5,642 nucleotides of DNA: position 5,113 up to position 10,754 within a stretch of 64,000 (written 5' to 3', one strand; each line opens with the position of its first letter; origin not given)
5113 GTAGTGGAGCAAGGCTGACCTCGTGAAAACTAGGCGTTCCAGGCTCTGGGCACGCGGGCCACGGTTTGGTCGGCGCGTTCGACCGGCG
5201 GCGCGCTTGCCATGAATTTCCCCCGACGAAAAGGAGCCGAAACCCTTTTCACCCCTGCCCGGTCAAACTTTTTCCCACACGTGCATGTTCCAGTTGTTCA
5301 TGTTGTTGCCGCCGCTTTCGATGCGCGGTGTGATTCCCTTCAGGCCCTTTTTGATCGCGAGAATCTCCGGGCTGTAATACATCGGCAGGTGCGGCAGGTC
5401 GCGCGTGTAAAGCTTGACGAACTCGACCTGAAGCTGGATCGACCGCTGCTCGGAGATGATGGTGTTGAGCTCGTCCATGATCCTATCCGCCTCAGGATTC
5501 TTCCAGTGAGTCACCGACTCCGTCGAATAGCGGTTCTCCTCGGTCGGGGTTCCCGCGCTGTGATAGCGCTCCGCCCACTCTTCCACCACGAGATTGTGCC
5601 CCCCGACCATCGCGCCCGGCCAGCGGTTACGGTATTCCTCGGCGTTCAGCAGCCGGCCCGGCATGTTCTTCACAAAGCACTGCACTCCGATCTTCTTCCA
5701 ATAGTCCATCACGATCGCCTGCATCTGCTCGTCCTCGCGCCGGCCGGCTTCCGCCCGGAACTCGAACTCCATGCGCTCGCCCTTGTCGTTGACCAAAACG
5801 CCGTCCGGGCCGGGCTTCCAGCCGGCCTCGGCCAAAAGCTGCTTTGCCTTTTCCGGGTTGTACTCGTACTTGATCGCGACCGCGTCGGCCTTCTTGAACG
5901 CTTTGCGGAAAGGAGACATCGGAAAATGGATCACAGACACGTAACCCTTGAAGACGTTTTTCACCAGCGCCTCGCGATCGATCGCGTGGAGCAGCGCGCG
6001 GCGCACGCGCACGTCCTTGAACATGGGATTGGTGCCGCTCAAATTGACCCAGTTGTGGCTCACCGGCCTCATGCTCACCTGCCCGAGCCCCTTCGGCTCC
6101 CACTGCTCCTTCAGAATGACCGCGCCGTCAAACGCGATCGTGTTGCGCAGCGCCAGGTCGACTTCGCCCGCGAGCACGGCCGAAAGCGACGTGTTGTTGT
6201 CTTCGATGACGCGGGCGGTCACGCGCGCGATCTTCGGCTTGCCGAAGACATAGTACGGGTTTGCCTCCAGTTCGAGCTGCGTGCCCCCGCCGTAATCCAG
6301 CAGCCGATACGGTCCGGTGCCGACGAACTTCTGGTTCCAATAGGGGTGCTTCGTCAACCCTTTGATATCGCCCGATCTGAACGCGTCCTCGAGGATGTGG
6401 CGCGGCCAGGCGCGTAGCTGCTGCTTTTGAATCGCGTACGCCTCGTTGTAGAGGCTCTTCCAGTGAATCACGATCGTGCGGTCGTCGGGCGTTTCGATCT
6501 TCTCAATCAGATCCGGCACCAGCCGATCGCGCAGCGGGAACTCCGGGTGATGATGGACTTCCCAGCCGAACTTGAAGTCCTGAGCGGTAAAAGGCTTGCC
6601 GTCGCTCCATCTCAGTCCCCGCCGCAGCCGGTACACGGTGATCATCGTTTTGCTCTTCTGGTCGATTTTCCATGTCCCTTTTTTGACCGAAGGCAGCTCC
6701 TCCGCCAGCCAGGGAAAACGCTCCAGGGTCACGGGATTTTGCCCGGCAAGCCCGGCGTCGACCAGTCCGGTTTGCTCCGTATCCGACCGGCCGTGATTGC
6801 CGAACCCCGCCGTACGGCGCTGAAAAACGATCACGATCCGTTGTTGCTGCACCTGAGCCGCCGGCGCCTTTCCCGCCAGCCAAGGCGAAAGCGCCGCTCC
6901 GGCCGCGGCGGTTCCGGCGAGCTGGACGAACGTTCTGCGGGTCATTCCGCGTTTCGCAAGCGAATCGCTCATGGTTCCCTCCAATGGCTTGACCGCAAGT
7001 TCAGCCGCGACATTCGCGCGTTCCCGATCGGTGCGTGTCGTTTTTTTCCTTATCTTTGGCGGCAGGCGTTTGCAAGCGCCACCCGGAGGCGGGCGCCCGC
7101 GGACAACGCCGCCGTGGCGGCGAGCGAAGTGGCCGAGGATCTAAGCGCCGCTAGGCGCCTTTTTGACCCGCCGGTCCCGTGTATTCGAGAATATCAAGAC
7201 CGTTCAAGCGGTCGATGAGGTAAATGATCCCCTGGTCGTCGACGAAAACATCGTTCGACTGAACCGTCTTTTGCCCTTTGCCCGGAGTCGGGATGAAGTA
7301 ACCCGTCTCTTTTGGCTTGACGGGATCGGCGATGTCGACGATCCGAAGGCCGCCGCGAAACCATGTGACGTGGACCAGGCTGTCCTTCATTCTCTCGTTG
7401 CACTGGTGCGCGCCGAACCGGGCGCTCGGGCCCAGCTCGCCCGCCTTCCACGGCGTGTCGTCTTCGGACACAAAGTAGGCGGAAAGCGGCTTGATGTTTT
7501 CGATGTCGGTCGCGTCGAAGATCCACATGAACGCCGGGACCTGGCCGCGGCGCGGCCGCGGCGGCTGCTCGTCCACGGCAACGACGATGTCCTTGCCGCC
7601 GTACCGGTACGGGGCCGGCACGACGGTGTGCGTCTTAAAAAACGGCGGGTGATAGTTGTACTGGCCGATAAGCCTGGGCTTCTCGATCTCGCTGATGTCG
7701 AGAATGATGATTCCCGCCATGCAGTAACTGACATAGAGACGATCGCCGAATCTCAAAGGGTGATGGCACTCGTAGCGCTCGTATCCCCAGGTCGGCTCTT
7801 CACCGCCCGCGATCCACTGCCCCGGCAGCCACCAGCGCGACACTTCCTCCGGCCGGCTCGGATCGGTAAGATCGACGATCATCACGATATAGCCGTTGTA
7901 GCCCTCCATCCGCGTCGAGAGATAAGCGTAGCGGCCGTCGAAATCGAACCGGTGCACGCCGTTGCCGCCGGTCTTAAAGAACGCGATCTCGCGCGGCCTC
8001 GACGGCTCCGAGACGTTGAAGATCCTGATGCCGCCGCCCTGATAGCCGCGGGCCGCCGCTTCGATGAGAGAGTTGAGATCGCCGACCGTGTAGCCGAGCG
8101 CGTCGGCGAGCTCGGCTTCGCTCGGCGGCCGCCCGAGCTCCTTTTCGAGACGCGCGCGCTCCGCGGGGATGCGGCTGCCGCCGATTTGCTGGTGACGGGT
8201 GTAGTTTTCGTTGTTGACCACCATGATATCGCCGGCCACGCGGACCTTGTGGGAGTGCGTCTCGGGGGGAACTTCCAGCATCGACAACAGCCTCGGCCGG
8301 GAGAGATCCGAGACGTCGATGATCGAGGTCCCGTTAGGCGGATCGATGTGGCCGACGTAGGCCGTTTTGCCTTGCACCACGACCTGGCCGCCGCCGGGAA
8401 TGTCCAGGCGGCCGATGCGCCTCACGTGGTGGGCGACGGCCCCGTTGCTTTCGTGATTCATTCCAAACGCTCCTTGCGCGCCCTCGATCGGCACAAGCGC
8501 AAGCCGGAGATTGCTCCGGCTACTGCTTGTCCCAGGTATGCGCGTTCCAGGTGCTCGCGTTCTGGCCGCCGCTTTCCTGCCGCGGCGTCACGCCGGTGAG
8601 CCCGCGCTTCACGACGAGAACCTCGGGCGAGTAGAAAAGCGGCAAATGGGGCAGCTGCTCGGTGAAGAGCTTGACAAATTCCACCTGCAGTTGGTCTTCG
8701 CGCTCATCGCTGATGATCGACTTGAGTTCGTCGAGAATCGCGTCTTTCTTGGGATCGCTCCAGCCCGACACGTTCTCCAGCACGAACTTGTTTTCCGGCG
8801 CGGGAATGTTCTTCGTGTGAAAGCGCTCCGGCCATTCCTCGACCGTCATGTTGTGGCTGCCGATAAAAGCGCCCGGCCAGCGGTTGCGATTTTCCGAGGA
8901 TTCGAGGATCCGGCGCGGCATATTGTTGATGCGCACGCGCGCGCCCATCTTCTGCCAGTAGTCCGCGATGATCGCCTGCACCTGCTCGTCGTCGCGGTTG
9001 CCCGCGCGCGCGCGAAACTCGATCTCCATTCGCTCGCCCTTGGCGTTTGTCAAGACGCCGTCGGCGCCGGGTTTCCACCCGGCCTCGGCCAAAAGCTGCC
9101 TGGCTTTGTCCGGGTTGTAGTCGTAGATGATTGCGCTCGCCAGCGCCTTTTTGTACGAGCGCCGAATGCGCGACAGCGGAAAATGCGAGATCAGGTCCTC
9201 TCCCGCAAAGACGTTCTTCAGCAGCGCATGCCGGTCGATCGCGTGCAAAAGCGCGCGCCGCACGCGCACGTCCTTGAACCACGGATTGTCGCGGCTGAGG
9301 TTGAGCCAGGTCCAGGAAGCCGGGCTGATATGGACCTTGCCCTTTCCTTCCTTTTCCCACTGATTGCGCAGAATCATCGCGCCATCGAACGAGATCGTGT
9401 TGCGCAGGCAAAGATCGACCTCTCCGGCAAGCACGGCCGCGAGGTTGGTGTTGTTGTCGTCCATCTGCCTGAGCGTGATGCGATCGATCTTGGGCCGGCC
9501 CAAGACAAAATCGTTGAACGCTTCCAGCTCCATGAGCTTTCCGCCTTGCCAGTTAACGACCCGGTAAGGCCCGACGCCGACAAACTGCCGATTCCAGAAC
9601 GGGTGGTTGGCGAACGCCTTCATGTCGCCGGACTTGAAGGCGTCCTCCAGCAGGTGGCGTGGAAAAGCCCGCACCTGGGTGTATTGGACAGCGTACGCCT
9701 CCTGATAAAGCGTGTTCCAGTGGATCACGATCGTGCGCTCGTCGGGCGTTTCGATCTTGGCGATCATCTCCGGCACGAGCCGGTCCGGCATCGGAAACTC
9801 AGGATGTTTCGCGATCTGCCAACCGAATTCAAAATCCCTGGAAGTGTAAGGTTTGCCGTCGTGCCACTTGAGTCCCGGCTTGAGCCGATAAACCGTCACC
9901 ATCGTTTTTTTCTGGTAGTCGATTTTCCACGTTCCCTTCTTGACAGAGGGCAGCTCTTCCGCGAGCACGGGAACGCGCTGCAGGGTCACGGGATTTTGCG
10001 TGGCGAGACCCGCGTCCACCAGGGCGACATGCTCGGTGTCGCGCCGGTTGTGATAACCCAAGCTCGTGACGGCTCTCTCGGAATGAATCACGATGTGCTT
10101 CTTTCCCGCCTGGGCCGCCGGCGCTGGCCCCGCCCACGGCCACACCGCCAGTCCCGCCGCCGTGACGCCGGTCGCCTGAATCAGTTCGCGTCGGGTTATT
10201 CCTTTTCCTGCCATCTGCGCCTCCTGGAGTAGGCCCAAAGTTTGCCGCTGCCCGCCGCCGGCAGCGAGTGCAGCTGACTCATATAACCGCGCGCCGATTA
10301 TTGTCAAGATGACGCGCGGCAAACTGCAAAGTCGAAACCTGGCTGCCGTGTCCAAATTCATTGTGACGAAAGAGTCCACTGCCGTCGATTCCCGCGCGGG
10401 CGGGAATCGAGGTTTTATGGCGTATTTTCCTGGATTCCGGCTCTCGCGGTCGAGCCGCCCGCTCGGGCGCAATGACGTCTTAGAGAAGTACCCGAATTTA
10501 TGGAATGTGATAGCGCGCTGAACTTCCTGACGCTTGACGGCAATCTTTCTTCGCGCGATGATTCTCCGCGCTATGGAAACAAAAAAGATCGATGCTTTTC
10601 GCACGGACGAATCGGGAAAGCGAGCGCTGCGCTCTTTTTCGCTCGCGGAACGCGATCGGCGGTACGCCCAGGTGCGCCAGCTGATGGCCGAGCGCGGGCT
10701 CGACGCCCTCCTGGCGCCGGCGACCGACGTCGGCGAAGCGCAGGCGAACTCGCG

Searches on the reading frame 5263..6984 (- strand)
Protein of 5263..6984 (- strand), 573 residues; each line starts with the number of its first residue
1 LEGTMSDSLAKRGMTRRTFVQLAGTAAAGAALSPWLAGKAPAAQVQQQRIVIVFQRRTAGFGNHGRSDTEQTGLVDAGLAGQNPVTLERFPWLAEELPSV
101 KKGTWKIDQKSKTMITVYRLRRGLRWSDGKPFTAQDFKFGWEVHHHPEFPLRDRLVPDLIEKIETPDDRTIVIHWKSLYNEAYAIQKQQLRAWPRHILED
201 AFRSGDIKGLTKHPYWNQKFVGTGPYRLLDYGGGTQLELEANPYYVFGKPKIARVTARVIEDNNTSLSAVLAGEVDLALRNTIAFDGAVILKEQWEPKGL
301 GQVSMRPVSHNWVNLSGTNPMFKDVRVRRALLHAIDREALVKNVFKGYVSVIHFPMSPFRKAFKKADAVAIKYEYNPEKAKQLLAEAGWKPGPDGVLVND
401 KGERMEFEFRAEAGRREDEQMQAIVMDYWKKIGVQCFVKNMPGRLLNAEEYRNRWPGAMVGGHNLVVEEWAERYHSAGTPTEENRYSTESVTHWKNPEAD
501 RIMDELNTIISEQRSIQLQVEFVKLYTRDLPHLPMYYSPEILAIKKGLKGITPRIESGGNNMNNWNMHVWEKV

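Call 75: search_protein_families(library=pfam, proteins=[window:5263-6984:-], max_evalue=0.00001)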
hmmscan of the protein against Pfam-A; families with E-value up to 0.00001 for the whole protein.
window:5263-6984:- (573 aa): 1 family
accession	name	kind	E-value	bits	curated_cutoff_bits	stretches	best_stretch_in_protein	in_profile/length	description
PF00496.27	SBP_bac_5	-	3.3e-66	224.3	32.4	1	91-478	4-354/368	Bacterial extracellular solute-binding proteins, family 5 Middle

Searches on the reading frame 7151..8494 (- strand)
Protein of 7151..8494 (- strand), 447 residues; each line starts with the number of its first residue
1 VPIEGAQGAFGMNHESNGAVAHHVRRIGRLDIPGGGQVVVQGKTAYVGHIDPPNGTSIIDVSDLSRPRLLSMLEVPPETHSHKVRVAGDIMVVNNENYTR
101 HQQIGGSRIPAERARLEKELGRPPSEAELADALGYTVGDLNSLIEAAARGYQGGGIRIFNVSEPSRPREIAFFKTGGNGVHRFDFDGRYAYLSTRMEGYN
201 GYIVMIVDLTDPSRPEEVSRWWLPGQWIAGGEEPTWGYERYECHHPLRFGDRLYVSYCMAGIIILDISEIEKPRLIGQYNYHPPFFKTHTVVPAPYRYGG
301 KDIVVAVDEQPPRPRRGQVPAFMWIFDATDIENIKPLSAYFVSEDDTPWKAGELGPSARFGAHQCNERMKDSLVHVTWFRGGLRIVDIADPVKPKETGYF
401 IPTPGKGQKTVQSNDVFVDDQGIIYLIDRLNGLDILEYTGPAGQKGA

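Call 75: search_protein_families(library=pfam, proteins=[window:7151-8494:-], max_evalue=0.00001)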
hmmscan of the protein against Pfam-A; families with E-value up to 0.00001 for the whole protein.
window:7151-8494:- (447 aa): 1 family
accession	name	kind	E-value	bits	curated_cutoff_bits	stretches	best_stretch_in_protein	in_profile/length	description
PF08309.17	LVIVD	-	4e-14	52.1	20.2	0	37-70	6-37/42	LVIVD repeat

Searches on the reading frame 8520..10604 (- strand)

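Call 75: search_protein_families(library=pfam, proteins=[window:8520-10604:-], max_evalue=0.00001)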
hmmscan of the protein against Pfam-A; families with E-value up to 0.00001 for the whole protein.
window:8520-10604:- (694 aa): 1 family
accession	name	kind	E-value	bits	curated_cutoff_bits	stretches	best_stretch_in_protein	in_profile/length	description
PF00496.27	SBP_bac_5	-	7.8e-60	203.4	32.4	1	212-576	4-339/368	Bacterial extracellular solute-binding proteins, family 5 Middle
